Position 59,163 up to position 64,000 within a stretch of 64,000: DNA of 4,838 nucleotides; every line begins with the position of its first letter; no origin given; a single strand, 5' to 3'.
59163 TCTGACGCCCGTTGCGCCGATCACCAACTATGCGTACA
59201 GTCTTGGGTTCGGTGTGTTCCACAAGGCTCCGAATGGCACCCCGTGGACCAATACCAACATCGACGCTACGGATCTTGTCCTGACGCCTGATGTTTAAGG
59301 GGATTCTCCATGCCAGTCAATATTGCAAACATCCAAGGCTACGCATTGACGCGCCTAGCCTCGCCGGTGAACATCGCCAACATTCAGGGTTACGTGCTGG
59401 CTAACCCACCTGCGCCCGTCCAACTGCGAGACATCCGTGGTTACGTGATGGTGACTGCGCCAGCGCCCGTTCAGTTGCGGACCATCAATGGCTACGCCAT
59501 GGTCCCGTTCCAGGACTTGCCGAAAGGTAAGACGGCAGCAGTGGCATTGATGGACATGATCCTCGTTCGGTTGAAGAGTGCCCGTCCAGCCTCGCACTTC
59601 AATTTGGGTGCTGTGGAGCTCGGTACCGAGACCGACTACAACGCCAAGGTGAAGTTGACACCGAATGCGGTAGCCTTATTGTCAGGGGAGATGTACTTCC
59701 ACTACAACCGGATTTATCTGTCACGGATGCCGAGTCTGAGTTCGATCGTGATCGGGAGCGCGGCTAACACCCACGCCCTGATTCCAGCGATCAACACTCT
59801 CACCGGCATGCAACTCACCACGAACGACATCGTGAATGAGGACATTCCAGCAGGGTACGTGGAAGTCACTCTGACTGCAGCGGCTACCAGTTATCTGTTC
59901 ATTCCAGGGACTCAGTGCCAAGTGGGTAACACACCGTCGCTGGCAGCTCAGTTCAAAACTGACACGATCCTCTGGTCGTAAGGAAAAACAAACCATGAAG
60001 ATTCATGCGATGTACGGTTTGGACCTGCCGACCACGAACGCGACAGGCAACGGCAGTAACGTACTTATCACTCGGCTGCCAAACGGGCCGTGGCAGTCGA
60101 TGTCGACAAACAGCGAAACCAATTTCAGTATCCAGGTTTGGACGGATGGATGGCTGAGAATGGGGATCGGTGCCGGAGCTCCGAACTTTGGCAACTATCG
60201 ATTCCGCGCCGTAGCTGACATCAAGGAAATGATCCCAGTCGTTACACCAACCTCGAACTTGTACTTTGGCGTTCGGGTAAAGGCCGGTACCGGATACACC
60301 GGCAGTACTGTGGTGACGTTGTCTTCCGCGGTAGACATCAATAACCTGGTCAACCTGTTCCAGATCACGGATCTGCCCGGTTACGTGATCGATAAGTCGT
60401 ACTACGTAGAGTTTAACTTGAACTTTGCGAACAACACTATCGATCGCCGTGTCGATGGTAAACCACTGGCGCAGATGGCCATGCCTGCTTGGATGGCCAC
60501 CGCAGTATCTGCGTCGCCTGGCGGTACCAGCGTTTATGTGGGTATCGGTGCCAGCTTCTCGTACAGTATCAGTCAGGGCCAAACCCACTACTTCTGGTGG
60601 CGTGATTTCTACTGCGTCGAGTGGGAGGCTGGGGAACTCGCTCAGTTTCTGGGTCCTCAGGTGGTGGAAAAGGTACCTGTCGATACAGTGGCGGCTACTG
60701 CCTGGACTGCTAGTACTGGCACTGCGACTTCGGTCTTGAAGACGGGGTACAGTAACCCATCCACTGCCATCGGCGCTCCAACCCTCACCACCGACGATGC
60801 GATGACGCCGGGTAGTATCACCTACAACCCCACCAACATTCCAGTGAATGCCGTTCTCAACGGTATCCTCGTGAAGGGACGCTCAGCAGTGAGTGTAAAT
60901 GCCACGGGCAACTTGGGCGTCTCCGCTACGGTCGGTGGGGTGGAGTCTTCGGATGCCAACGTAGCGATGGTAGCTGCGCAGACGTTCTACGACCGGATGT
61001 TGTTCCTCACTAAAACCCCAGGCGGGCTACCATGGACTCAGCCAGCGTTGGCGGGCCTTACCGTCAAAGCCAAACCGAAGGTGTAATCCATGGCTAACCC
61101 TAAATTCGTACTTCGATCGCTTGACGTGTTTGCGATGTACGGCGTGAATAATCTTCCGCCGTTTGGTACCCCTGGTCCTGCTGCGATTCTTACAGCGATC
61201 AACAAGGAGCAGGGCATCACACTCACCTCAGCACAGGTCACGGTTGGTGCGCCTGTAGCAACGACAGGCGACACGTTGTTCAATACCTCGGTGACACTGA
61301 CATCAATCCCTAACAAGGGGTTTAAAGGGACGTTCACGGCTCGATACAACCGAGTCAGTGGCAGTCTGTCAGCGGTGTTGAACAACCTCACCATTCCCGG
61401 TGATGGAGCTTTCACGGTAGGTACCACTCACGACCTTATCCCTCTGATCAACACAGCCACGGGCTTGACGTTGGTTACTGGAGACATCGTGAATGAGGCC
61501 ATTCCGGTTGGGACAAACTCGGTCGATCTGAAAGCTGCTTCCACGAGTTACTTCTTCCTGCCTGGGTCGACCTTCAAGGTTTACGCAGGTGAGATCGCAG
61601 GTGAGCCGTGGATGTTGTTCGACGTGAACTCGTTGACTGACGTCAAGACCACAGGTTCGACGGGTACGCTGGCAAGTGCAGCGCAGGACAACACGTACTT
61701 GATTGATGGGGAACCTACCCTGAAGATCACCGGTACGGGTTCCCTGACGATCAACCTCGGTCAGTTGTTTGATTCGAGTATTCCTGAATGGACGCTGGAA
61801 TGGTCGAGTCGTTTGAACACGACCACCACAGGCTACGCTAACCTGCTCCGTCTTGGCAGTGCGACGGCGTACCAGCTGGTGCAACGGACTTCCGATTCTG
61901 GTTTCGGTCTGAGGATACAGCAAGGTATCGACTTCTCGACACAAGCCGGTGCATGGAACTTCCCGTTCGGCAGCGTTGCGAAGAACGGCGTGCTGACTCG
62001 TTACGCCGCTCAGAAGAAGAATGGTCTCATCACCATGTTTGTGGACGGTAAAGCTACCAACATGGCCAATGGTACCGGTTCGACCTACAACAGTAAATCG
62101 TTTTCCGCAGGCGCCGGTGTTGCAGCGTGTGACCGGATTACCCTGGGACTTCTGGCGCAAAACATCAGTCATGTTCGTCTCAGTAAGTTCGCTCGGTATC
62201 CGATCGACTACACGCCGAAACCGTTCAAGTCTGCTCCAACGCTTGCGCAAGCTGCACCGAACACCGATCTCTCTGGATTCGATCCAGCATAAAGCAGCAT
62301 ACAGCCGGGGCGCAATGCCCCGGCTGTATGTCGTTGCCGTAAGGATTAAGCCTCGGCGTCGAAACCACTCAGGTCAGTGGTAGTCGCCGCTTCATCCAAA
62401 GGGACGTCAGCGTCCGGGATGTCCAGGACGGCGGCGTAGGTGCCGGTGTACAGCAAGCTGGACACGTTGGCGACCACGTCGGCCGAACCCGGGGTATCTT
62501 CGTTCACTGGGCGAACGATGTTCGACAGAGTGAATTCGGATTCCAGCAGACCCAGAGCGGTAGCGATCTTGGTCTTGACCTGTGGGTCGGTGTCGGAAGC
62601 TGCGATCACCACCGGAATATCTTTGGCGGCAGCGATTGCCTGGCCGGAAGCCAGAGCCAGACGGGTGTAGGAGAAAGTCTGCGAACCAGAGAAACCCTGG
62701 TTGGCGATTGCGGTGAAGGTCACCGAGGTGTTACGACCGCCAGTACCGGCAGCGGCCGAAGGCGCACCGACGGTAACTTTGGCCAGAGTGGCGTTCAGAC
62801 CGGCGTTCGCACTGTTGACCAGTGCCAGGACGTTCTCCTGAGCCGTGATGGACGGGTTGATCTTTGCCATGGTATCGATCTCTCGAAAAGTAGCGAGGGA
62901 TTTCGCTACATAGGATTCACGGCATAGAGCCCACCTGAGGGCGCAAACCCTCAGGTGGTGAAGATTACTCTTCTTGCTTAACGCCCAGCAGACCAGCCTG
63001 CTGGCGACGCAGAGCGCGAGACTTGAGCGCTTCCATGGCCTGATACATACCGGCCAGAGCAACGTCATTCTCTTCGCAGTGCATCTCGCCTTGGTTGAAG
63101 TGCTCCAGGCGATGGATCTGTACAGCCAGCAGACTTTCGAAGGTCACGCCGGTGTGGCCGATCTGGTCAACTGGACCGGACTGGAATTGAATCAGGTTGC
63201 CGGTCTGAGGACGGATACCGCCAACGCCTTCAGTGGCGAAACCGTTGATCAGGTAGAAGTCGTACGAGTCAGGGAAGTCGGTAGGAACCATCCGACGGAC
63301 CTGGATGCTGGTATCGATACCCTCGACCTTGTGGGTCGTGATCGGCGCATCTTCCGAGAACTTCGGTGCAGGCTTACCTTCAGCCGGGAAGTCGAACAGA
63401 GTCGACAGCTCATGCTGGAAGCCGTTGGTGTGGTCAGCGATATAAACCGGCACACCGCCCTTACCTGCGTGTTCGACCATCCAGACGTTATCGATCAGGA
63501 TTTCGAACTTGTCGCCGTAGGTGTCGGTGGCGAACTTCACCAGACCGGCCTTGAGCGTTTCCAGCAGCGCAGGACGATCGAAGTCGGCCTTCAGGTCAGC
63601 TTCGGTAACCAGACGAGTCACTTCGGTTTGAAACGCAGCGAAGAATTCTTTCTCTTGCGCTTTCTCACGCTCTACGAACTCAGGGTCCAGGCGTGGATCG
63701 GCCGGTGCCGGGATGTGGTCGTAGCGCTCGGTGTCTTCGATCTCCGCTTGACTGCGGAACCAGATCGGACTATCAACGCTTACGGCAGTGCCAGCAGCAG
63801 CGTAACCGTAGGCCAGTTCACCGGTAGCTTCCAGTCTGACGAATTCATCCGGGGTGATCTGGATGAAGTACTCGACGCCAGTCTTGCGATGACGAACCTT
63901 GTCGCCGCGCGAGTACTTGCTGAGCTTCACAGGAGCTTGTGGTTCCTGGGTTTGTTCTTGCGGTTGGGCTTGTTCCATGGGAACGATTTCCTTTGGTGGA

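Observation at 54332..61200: A portable N-terminal strand motif present in 1, 2 or 4 tandem copies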

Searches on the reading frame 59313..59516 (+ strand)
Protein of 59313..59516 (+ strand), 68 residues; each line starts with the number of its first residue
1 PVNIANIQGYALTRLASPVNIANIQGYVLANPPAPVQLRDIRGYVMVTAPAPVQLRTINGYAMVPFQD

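Call 55: search_protein_representatives(alignment_id=A3)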
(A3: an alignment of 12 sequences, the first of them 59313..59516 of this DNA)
Query: 12 sequences, 68 profile positions. Proteins with E-value up to 0.001 (for the whole library): 31; up to 1e-10: 6; up to 1e-30: 0. The best 31 are listed.
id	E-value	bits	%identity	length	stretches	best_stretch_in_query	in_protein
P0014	1.2e-30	121.5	-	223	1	1-67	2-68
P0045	9.4e-17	77.0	-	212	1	2-64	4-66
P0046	4.2e-16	74.9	-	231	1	1-65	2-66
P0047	9.6e-16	73.8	-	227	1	2-64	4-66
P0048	3.6e-12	62.3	-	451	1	1-64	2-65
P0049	1.6e-11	60.3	-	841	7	13-38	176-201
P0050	1.5e-09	53.9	-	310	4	5-64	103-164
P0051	2.0e-08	50.4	-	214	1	8-64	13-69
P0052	6.4e-08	48.7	-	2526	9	12-37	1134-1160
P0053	1.3e-07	47.7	-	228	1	1-66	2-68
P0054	2.7e-07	46.7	-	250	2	2-49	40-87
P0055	3.4e-07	46.4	-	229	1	3-64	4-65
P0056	1.1e-06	44.8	-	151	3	9-64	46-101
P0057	2.9e-06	43.4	-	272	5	17-64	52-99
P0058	3.5e-06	43.2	-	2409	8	12-38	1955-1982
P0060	4.3e-06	42.9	-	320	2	17-63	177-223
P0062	2.8e-05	40.3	-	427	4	2-64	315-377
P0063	4.1e-05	39.7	-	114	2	10-64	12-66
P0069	1.1e-04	38.4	-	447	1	6-63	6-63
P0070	2.5e-04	37.2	-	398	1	25-66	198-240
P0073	4.2e-04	36.5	-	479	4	3-63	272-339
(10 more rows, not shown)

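Call 58: search_protein_families(library=pfam, proteins=[P0050, P0057, P0060, P0062, P0063, P0073, P0069, P0070, P0048, P0049], max_evalue=0.01)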
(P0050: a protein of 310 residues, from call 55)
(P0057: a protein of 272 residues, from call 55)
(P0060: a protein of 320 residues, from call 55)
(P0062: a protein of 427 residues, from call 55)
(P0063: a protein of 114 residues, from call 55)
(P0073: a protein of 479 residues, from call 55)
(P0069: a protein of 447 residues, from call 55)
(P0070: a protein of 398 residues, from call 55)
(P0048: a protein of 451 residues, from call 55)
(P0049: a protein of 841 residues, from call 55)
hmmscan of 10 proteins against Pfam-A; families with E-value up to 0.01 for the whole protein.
P0050 (310 aa): 2 families
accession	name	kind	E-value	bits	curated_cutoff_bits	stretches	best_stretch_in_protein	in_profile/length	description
PF25613.1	DUF7941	-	4.2e-13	49.8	27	1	173-307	5-150/276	Family of unknown function (DUF7941)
PF10928.13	DUF2810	-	5.7e-05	23.6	25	0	74-90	35-51/53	Protein of unknown function (DUF2810)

P0057 (272 aa): 1 family
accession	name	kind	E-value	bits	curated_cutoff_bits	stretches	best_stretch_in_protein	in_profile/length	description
PF25613.1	DUF7941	-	3.6e-20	73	27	1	114-268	11-169/276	Family of unknown function (DUF7941)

P0060 (320 aa): 3 families
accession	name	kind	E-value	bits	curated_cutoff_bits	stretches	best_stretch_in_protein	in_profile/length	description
PF22633.2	F5_F8_type_C_2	-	8e-10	39.7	27.8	1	93-175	3-81/91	NedA-like, galactose-binding domain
PF00754.31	F5_F8_type_C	-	3e-08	34.3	28.2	1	78-159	3-82/127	F5/8 type C domain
PF01833.30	TIG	-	0.00025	21.4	20.9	1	266-305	4-45/84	IPT/TIG domain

P0062 (427 aa): 0 families

P0063 (114 aa): 0 families

P0073 (479 aa): 1 family
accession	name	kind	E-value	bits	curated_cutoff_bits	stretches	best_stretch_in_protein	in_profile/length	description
PF00722.28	Glyco_hydro_16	-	1.2e-08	35.1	22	1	93-239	39-174/175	Glycosyl hydrolases family 16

P0069 (447 aa): 2 families
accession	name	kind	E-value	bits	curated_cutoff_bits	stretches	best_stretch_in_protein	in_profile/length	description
PF25613.1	DUF7941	-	7.5e-26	91.7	27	1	79-229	13-176/276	Family of unknown function (DUF7941)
PF13385.13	Laminin_G_3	-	8.4e-18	65.4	27.6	1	289-428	4-142/151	Concanavalin A-like lectin/glucanases superfamily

P0070 (398 aa): 1 family
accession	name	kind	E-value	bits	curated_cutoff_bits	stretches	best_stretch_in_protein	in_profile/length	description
PF25613.1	DUF7941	-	8.7e-15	55.4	27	1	247-395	6-166/276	Family of unknown function (DUF7941)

P0048 (451 aa): 1 family
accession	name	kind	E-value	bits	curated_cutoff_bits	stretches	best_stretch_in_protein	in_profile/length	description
PF25613.1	DUF7941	-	5.4e-13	49.5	27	1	71-215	3-156/276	Family of unknown function (DUF7941)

P0049 (841 aa): 5 families
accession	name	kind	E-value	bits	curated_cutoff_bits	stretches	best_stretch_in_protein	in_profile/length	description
PF05345.18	He_PIG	-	1e-28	100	24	6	58-150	2-95/96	Putative Ig domain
PF24908.1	Ig_SIBA-E_2nd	-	2.7e-13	50.5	27.8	0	353-423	4-74/117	Integrin beta-like protein A-E, second Ig-like domain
PF12047.13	DNMT1-RFD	-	4.7e-09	36.9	22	0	494-551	60-115/144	Cytosine specific DNA methyltransferase replication foci domain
PF18344.7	CBM32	-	0.00086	19.5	25.7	0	246-273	25-52/64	Carbohydrate binding module family 32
PF14873.11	BNR_assoc_N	-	0.0084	16.3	25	0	354-382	8-36/153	N-terminal domain of BNR-repeat neuraminidase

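Call 87: find_encoding_contigs(protein=P0050, flank=10000, max_places=1)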
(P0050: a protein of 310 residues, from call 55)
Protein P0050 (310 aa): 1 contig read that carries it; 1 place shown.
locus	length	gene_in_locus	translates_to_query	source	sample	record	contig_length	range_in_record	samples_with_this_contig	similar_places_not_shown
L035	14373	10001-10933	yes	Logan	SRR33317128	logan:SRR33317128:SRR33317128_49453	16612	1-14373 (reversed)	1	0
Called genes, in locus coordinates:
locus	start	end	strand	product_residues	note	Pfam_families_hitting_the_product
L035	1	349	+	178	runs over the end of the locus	PF25613:DUF7941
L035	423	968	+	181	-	PF25613:DUF7941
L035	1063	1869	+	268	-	PF25613:DUF7941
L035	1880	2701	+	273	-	PF25613:DUF7941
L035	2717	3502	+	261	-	PF25613:DUF7941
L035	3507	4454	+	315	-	PF25613:DUF7941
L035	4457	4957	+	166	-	PF25613:DUF7941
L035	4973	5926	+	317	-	-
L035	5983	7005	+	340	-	-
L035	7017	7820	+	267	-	PF25613:DUF7941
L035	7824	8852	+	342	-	-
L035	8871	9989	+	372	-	-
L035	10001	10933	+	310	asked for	PF25613:DUF7941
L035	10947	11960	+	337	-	-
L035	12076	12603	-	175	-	PF25613:DUF7941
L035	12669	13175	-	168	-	PF25613:DUF7941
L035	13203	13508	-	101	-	-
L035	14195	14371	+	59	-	?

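Call 88: find_encoding_contigs(protein=P0057, flank=10000, max_places=1)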
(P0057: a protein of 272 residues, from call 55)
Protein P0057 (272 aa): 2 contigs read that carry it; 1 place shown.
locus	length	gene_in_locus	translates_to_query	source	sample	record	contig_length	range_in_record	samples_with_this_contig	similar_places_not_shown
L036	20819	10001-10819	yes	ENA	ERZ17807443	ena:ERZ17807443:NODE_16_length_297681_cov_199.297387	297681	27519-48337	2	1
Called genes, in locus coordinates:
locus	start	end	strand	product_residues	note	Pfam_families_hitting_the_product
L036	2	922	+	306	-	PF25613:DUF7941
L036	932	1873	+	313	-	PF25613:DUF7941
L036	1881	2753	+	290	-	PF25613:DUF7941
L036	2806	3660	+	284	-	PF25613:DUF7941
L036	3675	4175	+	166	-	PF25613:DUF7941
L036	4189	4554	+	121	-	-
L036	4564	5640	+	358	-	-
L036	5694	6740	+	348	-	-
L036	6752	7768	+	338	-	-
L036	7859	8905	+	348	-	-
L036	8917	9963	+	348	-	-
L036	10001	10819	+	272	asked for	PF25613:DUF7941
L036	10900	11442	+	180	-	PF25613:DUF7941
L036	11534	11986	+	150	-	-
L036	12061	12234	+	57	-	-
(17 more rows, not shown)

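Call 91: find_encoding_contigs(protein=P0073, flank=8000, max_places=1)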
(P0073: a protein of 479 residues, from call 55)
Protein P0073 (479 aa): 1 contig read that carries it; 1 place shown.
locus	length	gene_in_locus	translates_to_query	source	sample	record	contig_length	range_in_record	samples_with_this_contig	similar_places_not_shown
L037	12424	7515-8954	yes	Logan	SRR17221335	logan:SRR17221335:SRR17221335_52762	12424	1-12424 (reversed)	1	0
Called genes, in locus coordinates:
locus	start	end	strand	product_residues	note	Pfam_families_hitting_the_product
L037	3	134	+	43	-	?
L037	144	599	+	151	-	-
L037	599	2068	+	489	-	-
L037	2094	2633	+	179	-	-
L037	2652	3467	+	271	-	-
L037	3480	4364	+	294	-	PF07484:Collar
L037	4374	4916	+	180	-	-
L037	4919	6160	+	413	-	-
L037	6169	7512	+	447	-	PF22352:K319L-like_PKD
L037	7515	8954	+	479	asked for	PF00722:Glyco_hydro_16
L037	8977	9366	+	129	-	-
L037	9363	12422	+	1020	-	?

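Call 92: find_encoding_contigs(protein=P0062, flank=8000, max_places=1)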
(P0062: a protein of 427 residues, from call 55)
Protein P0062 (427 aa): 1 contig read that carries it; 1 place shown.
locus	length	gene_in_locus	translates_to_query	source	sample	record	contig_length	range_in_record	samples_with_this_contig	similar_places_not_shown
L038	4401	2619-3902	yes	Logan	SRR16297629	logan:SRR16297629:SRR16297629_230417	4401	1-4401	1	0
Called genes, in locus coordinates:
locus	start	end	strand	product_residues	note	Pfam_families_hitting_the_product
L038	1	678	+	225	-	?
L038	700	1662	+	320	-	-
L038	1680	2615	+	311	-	-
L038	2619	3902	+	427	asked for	-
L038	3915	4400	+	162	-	?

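Call 98: search_solved_structures(query=A3, max_evalue=10, show_alignments=2)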
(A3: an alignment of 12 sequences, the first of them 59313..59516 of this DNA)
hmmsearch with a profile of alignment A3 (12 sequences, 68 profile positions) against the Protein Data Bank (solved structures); distinct sequences matched with E-value up to 10: 1.
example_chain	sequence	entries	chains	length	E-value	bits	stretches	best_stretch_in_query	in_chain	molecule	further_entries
6eqo_A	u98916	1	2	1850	1.6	12.2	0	7-46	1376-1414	Acetyl-coenzyme A synthetase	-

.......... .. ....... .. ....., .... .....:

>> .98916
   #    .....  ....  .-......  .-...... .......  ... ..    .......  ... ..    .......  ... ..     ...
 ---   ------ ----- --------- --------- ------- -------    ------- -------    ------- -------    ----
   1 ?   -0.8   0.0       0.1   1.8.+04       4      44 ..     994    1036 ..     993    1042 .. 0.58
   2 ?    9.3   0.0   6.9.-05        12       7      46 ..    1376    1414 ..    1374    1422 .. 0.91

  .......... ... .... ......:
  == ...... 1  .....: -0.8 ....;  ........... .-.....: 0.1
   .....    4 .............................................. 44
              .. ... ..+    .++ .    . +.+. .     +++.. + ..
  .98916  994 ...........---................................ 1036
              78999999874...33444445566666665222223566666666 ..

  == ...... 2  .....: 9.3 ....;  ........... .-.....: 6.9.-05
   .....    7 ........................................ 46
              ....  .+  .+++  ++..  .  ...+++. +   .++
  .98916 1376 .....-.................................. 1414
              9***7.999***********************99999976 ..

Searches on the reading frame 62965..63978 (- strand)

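Call 73: search_protein_families(library=phrogs, proteins=[window:62965-63978:-], max_evalue=0.00001)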
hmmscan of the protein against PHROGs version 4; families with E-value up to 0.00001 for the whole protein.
window:62965-63978:- (337 aa): 3 families
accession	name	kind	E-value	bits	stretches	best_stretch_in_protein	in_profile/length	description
phrog_2428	-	unknown function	2.5e-18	67.5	1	258-335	53-130/131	-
phrog_23843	-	unknown function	1.8e-08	35.3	1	262-334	125-197/200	-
phrog_22140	-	unknown function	1.1e-07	32.6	1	259-332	152-225/230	-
